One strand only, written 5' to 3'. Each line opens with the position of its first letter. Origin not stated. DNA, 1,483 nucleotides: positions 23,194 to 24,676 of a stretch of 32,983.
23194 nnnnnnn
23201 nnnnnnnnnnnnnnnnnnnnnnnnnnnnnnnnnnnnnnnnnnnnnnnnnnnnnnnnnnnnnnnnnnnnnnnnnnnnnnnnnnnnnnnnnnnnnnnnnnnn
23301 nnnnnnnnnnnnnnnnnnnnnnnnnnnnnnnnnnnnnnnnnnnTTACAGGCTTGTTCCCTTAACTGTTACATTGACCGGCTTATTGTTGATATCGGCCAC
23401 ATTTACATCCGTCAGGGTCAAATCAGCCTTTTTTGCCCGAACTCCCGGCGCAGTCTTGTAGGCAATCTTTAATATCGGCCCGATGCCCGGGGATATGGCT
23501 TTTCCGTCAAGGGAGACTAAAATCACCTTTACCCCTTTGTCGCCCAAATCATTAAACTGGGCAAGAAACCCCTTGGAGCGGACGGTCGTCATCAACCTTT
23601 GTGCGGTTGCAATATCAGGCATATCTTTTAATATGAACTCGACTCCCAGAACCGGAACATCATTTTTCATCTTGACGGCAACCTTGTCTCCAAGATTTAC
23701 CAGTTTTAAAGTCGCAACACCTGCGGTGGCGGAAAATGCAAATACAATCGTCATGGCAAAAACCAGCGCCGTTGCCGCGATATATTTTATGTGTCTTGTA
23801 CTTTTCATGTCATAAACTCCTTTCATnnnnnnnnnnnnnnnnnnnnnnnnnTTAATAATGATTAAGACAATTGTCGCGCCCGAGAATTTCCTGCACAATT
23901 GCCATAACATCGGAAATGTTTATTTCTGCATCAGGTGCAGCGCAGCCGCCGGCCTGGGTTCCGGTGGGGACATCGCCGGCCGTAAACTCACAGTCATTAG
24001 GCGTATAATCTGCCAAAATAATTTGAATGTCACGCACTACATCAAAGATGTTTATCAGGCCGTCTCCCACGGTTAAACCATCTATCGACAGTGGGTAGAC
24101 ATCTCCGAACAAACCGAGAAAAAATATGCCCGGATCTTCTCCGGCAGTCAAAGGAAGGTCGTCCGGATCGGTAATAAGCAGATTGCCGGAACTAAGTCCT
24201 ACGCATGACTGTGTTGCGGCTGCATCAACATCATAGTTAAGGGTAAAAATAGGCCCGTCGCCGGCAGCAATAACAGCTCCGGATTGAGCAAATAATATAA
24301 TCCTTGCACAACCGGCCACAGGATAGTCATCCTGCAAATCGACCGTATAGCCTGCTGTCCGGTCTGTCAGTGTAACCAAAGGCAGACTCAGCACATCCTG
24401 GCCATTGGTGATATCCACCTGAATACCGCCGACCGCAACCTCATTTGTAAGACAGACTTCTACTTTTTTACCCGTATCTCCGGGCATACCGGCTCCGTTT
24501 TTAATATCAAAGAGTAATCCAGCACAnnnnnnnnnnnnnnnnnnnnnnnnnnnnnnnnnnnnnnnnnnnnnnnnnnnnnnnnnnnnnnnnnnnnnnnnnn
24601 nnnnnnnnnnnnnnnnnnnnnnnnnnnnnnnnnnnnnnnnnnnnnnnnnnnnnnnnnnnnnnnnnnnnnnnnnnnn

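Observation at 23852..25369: Scaffoldin-like protein with two different cohesin classes plus its own divergent dockerin: hierarchical or head-to-tail assembly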

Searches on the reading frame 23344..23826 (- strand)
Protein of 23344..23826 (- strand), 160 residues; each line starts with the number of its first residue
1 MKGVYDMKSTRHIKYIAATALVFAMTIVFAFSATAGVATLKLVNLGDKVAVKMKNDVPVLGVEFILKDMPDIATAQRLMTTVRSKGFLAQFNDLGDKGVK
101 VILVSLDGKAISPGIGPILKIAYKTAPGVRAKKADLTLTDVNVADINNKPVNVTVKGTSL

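Call 3: search_protein_families(library=pfam, proteins=[window:23344-23826:-], max_evalue=0.1)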
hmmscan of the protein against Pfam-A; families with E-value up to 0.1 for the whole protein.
window:23344-23826:- (160 aa): 1 family
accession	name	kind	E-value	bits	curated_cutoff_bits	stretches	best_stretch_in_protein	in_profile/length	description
PF02747.20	PCNA_C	-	0.054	14.1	23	0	24-70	74-119/128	Proliferating cell nuclear antigen, C-terminal domain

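Call 4: search_protein_families(library=ncbifam, proteins=[window:23344-23826:-], max_evalue=0.1)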
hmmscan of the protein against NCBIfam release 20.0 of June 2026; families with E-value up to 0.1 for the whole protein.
window:23344-23826:- (160 aa): 0 families

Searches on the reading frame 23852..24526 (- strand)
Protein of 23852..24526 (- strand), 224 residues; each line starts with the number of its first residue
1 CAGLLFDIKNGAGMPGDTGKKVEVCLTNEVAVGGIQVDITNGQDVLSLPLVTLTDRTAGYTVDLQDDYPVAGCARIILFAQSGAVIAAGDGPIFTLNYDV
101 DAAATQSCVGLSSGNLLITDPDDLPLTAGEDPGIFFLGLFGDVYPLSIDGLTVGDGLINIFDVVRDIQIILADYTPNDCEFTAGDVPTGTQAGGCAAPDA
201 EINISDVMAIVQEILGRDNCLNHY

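Call 6: search_protein_families(library=pfam, proteins=[window:23852-24526:-], max_evalue=1)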
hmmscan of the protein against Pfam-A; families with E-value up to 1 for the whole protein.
window:23852-24526:- (224 aa): 1 family
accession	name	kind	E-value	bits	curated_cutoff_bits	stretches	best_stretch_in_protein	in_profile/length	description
PF19771.4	DUF6257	-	0.24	11.7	26.2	0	119-131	3-15/61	Family of unknown function (DUF6257)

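Call 18: search_solved_structures(query=window:23852-24526:-, max_evalue=10, show_alignments=3)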
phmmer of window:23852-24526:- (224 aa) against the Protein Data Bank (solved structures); distinct sequences matched with E-value up to 10: 4.
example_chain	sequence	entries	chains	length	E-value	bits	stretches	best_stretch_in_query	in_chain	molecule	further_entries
1u08_A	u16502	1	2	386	0.19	14.2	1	13-105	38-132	Hypothetical aminotransferase ybdL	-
9kmg_a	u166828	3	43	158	0.48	12.9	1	13-111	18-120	Decoration protein | cement protein II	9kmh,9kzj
3shu_A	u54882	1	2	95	0.82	12.2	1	123-163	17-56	Tight junction protein ZO-1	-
4q2q_A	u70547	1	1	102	0.83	12.2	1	123-163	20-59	Tight junction protein ZO-1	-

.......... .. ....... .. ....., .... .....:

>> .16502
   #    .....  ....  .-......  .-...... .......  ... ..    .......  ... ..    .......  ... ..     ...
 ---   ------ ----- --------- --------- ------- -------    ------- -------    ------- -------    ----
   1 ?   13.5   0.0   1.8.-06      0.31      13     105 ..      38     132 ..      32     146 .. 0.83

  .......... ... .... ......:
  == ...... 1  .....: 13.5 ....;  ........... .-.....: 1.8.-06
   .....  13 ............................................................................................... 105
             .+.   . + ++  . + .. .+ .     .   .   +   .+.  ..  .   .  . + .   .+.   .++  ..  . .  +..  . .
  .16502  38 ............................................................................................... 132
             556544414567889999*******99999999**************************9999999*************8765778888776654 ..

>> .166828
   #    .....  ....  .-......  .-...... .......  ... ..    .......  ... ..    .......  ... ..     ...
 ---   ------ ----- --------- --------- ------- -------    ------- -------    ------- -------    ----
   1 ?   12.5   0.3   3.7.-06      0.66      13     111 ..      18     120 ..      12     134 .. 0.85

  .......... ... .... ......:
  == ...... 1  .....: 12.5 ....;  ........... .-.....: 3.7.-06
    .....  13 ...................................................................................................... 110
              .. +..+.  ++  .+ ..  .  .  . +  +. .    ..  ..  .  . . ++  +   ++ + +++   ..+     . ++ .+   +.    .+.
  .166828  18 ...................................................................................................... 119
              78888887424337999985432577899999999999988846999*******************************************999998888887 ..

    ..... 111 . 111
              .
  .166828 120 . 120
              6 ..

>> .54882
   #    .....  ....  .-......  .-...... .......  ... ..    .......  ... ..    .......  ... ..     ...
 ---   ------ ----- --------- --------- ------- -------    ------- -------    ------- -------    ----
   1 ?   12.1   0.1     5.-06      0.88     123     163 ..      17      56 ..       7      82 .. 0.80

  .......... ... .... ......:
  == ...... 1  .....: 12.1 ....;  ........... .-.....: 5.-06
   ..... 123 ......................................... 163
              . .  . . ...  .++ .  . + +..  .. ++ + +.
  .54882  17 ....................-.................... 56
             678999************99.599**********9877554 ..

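Call 20: search_protein_representatives(protein=window:23852-24526:-)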
Query: 224 residues. Proteins with E-value up to 0.001 (for the whole library): 425; up to 1e-10: 113; up to 1e-30: 11. The best 150 are listed.
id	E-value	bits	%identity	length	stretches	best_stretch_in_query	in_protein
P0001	1.4e-141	485.8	91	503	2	1-224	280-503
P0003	4.3e-76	271.6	61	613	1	1-224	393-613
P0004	2.0e-75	269.4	59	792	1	1-224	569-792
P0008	1.0e-70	254.0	59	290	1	1-224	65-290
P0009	2.7e-66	239.5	60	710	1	1-224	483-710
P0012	4.3e-63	229.0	52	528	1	1-224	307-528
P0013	2.3e-58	213.6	50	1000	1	4-224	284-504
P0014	6.1e-53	195.8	50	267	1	3-222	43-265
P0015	2.8e-52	193.7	36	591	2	6-224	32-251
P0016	4.2e-34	134.2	37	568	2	9-220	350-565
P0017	6.1e-32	127.1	36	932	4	8-128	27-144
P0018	1.4e-28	116.1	53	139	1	9-137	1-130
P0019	1.2e-27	113.1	32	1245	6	8-123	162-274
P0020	8.2e-26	107.1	37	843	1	6-222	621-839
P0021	6.8e-25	104.1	30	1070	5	12-139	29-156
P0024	1.2e-22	96.8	27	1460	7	5-135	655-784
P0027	4.1e-21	91.7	34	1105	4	15-224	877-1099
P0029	6.9e-21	91.0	35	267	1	2-222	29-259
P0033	1.3e-19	86.8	36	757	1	13-224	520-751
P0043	1.3e-17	80.3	33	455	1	10-224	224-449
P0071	3.5e-14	69.0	29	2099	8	7-100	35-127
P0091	2.0e-12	63.3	30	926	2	7-187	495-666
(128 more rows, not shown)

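Call 69: list_cluster_members(proteins=[P0015, P0016, P0027, P0029, P0033, P0043, P0091, P0071, P0024, P0017])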
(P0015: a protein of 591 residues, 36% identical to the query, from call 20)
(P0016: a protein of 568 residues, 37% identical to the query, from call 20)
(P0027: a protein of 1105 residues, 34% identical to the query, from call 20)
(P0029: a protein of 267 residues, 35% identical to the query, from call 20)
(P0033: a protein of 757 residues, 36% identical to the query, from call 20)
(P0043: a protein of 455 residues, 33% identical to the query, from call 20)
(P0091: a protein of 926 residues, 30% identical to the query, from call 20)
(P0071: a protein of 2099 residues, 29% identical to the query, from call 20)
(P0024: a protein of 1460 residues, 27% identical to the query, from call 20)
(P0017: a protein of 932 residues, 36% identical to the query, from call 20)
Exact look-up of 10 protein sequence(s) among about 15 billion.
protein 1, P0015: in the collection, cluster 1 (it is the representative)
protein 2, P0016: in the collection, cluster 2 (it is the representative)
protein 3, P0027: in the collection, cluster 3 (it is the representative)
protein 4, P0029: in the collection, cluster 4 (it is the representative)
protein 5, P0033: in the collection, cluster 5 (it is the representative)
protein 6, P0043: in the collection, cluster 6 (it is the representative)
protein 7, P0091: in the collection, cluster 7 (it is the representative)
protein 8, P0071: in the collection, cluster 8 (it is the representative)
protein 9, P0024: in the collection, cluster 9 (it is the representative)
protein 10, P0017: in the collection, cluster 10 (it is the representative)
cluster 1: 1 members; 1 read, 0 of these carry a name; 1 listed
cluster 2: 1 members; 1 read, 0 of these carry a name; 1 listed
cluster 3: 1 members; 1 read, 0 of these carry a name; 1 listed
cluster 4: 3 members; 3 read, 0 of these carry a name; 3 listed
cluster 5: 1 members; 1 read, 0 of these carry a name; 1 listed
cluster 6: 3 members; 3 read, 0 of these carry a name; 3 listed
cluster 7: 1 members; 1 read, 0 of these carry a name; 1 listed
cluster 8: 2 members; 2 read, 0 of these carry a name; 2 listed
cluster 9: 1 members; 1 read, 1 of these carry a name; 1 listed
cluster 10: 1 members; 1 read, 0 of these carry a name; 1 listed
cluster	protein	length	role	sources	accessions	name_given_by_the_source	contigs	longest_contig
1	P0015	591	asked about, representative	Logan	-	-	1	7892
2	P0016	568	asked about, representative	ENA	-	-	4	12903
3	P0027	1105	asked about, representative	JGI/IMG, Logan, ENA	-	-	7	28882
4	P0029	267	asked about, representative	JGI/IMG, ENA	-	-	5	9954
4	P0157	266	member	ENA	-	-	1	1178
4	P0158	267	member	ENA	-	-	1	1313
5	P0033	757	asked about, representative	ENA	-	-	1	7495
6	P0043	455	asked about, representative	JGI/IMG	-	-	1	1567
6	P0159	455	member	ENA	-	-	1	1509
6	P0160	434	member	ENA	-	-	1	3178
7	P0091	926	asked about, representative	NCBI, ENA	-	-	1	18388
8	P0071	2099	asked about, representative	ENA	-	-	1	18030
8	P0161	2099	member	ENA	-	-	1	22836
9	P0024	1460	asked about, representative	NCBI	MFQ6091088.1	MAG: choice-of-anchor D domain-containing protein, partial [bacterium]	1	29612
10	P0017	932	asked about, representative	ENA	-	-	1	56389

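Call 70: find_encoding_contigs(protein=P0017, flank=10000, max_places=2)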
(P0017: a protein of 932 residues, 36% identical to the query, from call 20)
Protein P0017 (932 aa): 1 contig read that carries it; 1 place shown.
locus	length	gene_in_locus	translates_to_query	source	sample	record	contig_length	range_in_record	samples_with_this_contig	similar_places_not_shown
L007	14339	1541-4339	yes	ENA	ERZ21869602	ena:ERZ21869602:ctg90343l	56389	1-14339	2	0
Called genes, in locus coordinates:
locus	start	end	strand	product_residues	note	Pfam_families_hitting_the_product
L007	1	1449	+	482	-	?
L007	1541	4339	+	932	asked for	PF00963:Cohesin (weak), PF03781:FGE-sulfatase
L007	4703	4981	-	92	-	PF18932:DUF5681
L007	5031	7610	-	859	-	PF13148:DUF3987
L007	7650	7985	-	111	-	-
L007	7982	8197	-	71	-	-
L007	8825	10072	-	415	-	PF00158:Sigma54_activat, PF14532:Sigma54_activ_2 (weak), PF00004:AAA (faint), PF07728:AAA_5 (weak)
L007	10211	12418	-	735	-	PF23139:OB_YrrC, PF14520:HHH_5 (weak), PF14490:HHH_RecD2, PF03193:RsgA_GTPase (faint), PF13245:AAA_19, PF13604:AAA_30, PF18335:SH3_13, PF13538:UvrD_C_2, +2 more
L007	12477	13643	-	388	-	PF00589:Phage_integrase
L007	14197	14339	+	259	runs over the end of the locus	-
